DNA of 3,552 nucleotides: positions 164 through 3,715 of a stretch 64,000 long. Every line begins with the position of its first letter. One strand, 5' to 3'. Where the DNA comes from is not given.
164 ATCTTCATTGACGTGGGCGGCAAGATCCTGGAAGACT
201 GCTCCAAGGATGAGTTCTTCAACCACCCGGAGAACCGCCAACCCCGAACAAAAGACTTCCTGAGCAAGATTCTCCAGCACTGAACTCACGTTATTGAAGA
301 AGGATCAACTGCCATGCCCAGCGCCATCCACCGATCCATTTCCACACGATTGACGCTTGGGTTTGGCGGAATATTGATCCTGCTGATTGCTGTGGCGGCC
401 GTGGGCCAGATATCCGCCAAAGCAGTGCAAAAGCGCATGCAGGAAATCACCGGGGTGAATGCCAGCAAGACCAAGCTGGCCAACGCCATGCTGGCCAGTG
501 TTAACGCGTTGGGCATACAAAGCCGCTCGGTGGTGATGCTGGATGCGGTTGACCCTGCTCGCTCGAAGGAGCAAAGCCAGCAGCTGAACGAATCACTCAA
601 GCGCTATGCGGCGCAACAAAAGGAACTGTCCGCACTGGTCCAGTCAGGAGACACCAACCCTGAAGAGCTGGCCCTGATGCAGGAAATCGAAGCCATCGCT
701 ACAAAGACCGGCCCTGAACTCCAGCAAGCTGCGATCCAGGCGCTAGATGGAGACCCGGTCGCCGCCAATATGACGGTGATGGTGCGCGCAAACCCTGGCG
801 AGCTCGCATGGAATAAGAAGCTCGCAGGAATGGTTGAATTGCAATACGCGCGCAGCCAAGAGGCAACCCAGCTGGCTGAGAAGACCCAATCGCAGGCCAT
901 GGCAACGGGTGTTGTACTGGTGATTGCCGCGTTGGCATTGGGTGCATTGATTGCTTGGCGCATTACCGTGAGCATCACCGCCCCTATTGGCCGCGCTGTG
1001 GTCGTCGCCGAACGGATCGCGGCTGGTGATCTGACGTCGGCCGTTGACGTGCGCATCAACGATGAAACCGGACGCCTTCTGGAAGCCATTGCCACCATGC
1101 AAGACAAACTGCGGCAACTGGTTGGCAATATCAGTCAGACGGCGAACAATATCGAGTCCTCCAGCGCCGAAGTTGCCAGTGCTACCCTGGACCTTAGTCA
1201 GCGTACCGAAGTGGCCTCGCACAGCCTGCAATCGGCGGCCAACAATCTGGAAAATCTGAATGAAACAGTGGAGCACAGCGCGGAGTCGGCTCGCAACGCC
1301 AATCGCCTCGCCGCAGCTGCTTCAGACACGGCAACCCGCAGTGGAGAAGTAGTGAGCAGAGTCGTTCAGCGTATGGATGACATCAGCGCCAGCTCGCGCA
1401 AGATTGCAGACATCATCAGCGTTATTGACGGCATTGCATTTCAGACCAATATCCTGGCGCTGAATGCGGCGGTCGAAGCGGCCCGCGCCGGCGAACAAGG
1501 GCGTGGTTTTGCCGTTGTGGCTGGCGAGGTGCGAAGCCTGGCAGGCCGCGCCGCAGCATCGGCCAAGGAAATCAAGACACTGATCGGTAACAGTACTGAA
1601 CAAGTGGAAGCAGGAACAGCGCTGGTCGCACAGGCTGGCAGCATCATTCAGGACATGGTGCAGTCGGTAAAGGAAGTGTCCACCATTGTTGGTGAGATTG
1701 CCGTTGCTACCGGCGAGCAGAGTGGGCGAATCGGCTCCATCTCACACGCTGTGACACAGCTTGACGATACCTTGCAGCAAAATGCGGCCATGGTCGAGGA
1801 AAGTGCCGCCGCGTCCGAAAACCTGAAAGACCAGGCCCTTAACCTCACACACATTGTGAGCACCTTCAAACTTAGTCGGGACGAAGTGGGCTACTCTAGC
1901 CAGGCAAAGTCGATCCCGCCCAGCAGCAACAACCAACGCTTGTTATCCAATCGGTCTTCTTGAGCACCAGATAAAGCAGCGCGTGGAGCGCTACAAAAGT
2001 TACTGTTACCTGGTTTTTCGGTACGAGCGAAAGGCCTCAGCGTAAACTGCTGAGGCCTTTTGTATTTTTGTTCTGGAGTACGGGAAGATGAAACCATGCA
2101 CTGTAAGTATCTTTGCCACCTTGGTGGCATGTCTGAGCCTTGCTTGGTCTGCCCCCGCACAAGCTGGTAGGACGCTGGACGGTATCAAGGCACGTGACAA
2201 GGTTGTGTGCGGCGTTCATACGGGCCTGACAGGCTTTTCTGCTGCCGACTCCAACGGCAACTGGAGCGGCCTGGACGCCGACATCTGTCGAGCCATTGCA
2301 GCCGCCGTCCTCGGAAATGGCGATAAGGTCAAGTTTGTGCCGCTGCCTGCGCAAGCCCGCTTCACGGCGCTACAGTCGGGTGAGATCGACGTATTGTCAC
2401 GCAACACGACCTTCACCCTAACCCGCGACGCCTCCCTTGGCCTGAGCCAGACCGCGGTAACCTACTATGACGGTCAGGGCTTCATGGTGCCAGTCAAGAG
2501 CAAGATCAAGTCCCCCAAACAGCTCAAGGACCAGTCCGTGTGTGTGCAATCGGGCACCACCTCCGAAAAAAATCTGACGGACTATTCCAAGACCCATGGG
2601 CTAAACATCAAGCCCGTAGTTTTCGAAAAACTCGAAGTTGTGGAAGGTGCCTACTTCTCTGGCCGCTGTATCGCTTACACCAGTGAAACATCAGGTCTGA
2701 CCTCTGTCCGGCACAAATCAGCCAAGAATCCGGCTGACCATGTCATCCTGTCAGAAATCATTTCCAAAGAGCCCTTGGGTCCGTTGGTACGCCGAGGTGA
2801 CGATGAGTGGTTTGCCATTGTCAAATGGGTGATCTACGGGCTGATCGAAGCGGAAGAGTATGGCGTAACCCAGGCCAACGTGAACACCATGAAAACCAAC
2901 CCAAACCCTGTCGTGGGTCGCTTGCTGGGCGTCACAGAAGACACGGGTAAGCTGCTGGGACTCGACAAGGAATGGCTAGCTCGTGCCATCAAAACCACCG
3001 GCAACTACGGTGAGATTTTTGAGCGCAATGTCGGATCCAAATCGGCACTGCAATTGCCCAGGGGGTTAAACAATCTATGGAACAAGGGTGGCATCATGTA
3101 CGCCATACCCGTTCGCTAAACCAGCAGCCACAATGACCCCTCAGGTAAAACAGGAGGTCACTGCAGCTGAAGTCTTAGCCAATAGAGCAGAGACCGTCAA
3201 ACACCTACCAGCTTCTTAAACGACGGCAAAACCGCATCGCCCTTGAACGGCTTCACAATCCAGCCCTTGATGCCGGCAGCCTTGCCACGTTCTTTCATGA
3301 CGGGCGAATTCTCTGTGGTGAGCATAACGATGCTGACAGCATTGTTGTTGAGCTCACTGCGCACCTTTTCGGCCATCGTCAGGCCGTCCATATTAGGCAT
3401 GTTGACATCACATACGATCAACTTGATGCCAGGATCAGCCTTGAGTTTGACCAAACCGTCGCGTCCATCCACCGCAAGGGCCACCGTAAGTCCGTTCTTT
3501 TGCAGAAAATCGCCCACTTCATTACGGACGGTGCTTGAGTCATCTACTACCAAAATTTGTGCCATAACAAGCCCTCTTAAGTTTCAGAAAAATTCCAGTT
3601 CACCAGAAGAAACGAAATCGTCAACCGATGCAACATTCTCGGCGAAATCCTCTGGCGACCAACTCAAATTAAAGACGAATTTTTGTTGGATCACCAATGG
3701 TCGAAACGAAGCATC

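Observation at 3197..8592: AT-richer five-gene chemosensory-like module lacking CheW, CheR and CheB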

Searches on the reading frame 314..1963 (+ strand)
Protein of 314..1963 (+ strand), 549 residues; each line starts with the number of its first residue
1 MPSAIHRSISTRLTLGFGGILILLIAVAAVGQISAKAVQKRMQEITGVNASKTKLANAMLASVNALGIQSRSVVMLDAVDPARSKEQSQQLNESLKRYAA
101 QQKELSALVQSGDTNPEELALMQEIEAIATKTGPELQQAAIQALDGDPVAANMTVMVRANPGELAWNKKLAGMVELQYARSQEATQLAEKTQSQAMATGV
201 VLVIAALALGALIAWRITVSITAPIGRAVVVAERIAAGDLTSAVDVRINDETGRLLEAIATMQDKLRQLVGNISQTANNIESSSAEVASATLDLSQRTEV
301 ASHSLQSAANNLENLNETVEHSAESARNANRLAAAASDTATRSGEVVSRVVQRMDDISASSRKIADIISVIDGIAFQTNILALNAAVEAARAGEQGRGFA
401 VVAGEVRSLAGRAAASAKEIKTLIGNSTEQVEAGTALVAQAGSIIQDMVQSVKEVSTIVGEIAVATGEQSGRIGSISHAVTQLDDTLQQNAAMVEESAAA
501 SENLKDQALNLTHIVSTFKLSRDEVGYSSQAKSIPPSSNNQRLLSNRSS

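Call 3: search_protein_families(library=pfam, proteins=[window:314-1963:+], max_evalue=0.01)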
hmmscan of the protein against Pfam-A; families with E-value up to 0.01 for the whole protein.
window:314-1963:+ (549 aa): 4 families
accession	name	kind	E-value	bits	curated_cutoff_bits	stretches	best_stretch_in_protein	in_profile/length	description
PF00015.26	MCPsignal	-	2.2e-48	164.8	34.6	1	332-485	3-170/172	Methyl-accepting chemotaxis protein (MCP) signalling domain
PF00672.30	HAMP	-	1.7e-09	38.3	25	1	220-268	5-53/53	HAMP domain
PF12729.13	4HB_MCP_1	-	0.00048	20.2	27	1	8-97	3-90/181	Four helix bundle sensory module for signal transduction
PF03752.18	ALF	-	0.0031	17.8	25.4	0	127-149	6-29/42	Short repeats of unknown function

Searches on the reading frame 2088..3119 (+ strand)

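Call 3: search_protein_families(library=pfam, proteins=[window:2088-3119:+], max_evalue=0.01)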
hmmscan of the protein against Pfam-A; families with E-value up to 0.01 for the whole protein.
window:2088-3119:+ (343 aa): 2 families
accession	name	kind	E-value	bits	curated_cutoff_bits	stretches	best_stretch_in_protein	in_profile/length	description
PF00497.25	SBP_bac_3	-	2.6e-17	63.2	26.4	1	40-258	2-122/132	Bacterial extracellular solute-binding proteins, family 3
PF09084.16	NMT1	-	0.0057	17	20.5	0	129-177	74-122/216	NMT1/THI5 like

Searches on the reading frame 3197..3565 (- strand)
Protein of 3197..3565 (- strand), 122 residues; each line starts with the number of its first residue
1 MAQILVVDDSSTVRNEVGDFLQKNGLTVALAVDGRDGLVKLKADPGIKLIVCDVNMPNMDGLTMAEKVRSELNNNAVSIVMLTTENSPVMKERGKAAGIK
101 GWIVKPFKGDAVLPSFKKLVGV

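Call 3: search_protein_families(library=pfam, proteins=[window:3197-3565:-], max_evalue=0.01)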
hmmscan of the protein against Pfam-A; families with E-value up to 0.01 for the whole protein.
window:3197-3565:- (122 aa): 1 family
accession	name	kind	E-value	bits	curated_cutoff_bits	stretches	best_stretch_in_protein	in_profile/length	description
PF00072.30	Response_reg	-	3.2e-22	79.2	30.2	1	4-112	1-106/111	Response regulator receiver domain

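Call 7: search_protein_families(library=ncbifam, proteins=[window:3197-3565:-], max_evalue=0.1)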
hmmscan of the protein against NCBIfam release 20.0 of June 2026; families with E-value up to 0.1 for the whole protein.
window:3197-3565:- (122 aa): 98 families (the best 25 are shown)
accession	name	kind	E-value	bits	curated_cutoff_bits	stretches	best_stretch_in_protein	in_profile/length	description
NF007901.0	PRK10610.1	equivalog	6.7e-18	65.1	189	1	3-111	7-115/129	chemotaxis response regulator CheY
NF041733.1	resp_reg_CseB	equivalog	8.7e-16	58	350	1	3-111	2-106/228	two-component system response regulator CseB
NF011874.0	PRK15347.1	equivalog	1.4e-15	56.4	852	1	3-107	692-797/921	two component system sensor kinase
NF007005.1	PRK09468.1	equivalog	6.1e-15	55.3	331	1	2-113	4-112/237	osmolarity response regulator transcription factor OmpR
NF008099.0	PRK10841.1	equivalog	8.3e-15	53.6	920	1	3-110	826-930/949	two-component system sensor histidine kinase RcsC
NF007969.0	PRK10693.1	equivalog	1.5e-14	53.8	329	1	3-107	9-110/337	two-component system response regulator RssB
TIGR02154.1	PhoB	equivalog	1.6e-13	50.5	296.2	1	2-111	3-111/226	phosphate regulon transcriptional regulator PhoB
NF050064.1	BlResRespRegCbrR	equivalog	1.7e-13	50.3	600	1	12-112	134-233/415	bile resistance response regulator CbrR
NF012227.0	AdeR_RR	equivalog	2.1e-13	50.3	340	1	3-113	13-119/239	efflux system response regulator transcription factor AdeR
NF045944.1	ResRegRpaBCyano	equivalog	2.2e-13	50.1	330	1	5-108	1-100/229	response regulator transcription factor RpaB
NF033117.2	vanR_ACDEGLN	exception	2.4e-13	50.2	350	1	4-109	1-102/226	VanR-ABDEGLN family response regulator transcription factor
NF040689.1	MtrAB_MtrA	equivalog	3.2e-13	49.6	300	1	4-112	1-105/219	MtrAB system response regulator MtrA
NF053854.1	RespRegPhoBBctds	equivalog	4.4e-13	49.1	270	1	4-110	1-105/225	two-component system response regulator PhoB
NF007135.0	PRK09581.1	equivalog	4.7e-13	48.8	474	1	1-113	2-113/457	PleD family two-component system response regulator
TIGR01387.1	cztR_silR_copR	subfamily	4.9e-13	49.2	279.2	1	4-112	1-106/218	heavy metal response regulator transcription factor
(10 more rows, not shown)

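Call 63: search_solved_structures(query=window:3197-3565:-, max_evalue=1e-10, show_alignments=2)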
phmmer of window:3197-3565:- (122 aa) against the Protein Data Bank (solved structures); distinct sequences matched with E-value up to 1e-10: 57.
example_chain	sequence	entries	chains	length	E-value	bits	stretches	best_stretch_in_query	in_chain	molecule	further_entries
4h60_A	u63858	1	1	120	2.8e-23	85.3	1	1-118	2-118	Chemotaxis protein CheY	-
4hnr_A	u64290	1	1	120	2.8e-23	85.3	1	1-118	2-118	Chemotaxis protein CheY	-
2chy_A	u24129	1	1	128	6.2e-17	64.8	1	3-112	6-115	CHEY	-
3gwg_A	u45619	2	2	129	2.6e-16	62.8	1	3-113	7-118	Chemotaxis protein cheY homolog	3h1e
5chy_A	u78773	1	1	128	3.2e-16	62.5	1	3-112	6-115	CHEY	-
8wiw_h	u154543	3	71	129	8.9e-16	61.1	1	3-112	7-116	Chemotaxis protein CheY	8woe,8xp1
3olw_A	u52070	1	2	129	1.2e-15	60.7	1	3-112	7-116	Chemotaxis protein CheY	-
3h1g_A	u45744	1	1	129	1.4e-15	60.5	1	3-113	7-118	Chemotaxis protein cheY homolog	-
2che_A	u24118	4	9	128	1.7e-15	60.2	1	3-112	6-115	CHEY | Chemotaxis protein cheY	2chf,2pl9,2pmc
2fka_A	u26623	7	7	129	1.7e-15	60.2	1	3-112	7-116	Chemotaxis protein cheY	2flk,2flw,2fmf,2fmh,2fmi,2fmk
6chy_A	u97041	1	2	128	2.2e-15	59.8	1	3-112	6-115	CHEY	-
9xzo_A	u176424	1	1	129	3.1e-15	59.3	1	1-121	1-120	De novo protein M1X0B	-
1u8t_A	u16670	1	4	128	3.1e-15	59.3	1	3-112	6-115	Chemotaxis protein cheY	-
3h1f_A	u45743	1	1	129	3.5e-15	59.2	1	3-113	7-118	Chemotaxis protein cheY homolog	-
1ab6_A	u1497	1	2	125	3.9e-15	59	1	3-112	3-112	CHEMOTAXIS PROTEIN CHEY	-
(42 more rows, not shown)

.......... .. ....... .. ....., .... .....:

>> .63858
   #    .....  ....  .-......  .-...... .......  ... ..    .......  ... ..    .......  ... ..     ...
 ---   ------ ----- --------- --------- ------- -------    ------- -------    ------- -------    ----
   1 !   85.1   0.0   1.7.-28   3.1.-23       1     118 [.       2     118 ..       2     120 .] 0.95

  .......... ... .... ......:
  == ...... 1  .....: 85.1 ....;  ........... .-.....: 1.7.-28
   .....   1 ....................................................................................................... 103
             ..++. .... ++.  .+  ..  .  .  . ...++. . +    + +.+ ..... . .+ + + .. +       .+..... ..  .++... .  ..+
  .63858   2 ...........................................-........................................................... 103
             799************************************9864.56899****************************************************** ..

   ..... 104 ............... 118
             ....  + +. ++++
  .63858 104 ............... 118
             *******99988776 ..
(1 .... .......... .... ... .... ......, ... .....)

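Call 67: search_protein_families(library=pfam, proteins=[window:3197-3565:-], max_evalue=10)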
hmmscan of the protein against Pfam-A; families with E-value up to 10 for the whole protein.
window:3197-3565:- (122 aa): 3 families
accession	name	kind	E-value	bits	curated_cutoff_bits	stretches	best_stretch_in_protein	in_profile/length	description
PF00072.30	Response_reg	-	3.2e-22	79.2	30.2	1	4-112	1-106/111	Response regulator receiver domain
PF23287.1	KOW7_SPT5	-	0.093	13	27.1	1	30-50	24-44/52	Transcription elongation factor SPT5, seventh KOW domain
PF22348.1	ColA_N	-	0.48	10.7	27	1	49-80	9-40/47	Colicin-A N-terminal domain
